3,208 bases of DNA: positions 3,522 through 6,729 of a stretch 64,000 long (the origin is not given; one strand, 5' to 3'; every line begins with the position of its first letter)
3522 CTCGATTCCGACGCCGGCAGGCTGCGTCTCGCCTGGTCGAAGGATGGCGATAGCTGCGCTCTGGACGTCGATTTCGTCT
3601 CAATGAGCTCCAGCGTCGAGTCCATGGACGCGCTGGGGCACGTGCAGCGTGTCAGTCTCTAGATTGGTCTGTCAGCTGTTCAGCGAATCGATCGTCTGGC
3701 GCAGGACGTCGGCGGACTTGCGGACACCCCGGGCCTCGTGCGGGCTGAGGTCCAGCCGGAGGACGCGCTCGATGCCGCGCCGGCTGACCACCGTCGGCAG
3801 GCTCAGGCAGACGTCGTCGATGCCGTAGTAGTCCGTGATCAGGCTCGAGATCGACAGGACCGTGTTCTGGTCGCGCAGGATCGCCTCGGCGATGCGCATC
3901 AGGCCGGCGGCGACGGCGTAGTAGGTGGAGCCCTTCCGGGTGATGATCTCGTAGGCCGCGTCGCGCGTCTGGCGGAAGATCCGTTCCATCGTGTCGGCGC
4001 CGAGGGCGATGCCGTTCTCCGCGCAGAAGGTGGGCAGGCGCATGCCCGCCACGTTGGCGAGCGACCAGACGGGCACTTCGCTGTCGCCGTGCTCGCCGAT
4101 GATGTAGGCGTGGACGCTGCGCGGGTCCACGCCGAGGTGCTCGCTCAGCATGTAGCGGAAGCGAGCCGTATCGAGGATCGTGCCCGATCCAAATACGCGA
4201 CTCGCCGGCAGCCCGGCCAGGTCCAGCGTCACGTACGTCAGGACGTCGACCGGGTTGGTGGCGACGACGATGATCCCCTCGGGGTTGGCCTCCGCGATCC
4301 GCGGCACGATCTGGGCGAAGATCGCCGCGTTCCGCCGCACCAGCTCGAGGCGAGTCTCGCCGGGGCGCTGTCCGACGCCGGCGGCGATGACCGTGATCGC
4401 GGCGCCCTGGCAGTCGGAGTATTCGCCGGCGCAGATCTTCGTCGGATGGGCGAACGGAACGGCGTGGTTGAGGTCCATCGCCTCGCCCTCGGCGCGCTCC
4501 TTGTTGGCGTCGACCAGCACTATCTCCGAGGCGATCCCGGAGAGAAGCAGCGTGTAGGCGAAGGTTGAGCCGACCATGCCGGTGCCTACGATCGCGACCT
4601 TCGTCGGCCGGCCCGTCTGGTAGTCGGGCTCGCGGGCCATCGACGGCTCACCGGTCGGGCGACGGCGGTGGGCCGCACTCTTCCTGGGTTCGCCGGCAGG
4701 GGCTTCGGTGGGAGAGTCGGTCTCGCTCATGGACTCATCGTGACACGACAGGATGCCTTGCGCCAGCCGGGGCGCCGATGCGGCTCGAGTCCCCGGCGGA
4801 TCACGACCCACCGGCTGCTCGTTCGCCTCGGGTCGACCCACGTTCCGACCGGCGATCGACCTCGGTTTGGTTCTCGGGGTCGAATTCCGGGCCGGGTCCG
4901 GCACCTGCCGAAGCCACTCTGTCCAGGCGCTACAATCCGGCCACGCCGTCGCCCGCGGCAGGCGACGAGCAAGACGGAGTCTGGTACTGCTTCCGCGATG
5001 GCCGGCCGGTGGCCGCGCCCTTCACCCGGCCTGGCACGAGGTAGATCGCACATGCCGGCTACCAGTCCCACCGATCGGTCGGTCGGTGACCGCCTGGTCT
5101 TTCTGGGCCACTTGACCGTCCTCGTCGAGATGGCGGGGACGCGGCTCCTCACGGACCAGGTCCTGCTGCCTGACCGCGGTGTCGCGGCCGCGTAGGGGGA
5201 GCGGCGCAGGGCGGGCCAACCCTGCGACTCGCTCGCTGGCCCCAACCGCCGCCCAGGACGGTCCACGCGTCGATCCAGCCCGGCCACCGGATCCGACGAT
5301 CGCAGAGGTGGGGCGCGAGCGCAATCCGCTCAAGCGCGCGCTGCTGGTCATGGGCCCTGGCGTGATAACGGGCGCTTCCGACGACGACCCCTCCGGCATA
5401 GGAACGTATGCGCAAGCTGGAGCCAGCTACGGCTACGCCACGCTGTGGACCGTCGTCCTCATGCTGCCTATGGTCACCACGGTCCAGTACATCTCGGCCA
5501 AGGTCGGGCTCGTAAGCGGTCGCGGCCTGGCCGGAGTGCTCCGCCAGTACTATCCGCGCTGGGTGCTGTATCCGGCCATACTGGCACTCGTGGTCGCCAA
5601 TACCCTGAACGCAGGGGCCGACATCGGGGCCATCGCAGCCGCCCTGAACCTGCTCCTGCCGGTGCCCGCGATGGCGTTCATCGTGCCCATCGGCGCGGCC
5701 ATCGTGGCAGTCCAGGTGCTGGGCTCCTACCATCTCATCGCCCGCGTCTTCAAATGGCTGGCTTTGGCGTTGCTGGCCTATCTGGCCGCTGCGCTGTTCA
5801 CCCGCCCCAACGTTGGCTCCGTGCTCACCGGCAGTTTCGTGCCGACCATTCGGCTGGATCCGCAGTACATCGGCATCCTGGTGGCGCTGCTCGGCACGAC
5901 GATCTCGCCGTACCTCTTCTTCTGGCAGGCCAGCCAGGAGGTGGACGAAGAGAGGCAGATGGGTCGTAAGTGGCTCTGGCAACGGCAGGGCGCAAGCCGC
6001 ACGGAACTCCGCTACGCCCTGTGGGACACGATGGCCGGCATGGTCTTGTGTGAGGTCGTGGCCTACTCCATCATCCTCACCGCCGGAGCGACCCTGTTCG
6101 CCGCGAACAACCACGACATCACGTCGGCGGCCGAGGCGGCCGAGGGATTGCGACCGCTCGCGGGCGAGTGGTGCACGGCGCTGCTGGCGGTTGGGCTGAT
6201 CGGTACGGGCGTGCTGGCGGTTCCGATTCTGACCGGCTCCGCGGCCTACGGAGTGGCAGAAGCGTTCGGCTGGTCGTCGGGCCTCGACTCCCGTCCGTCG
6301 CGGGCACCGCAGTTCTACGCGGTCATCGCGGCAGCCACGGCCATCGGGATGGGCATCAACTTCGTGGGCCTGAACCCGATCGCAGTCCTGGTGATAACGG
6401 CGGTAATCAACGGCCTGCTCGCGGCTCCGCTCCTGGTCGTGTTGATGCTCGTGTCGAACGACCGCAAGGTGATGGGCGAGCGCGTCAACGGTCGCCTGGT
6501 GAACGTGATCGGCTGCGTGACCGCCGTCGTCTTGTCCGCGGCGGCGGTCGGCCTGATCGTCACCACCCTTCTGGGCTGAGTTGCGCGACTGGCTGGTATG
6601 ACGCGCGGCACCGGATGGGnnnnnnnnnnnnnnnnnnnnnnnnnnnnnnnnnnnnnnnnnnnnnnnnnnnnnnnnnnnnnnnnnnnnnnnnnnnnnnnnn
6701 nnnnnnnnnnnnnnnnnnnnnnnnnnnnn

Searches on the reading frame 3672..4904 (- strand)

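Call 3: search_protein_families(library=pfam, proteins=[window:3672-4904:-], max_evalue=0.01)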
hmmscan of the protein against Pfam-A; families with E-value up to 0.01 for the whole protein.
window:3672-4904:- (410 aa): 5 families
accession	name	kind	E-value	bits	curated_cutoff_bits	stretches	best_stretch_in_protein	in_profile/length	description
PF00056.29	Ldh_1_N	-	8.2e-43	146.3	27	1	101-239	1-141/141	lactate/malate dehydrogenase, NAD binding domain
PF02866.23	Ldh_1_C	-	1.9e-40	139.1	22.6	1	242-407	1-169/174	lactate/malate dehydrogenase, alpha/beta C-terminal domain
PF00899.27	ThiF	-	0.00083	19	28.1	1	92-133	12-52/238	ThiF family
PF03807.23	F420_oxidored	-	0.0015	19.5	21.6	1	102-146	1-45/94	NADP oxidoreductase coenzyme F420-dependent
PF01266.30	DAO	-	0.0023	17.9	27.9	1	102-139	1-36/353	FAD dependent oxidoreductase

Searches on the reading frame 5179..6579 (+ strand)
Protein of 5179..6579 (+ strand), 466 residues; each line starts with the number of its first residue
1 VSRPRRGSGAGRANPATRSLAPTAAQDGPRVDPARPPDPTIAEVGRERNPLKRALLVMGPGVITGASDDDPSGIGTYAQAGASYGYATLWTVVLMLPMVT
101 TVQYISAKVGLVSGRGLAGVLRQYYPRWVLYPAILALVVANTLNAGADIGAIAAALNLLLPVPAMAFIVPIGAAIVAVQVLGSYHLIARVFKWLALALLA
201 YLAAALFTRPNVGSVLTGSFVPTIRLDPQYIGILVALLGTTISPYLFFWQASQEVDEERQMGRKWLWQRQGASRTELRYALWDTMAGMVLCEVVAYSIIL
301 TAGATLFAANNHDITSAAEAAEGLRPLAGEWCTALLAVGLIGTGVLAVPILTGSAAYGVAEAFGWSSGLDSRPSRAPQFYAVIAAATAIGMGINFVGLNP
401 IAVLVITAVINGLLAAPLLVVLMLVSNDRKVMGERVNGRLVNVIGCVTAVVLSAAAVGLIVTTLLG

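Call 3: search_protein_families(library=pfam, proteins=[window:5179-6579:+], max_evalue=0.01)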
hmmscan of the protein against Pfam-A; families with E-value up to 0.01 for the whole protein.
window:5179-6579:+ (466 aa): 1 family
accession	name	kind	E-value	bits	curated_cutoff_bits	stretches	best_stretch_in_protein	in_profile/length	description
PF01566.24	Nramp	-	6.5e-85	285.7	29.8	1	75-438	2-356/357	Natural resistance-associated macrophage protein-like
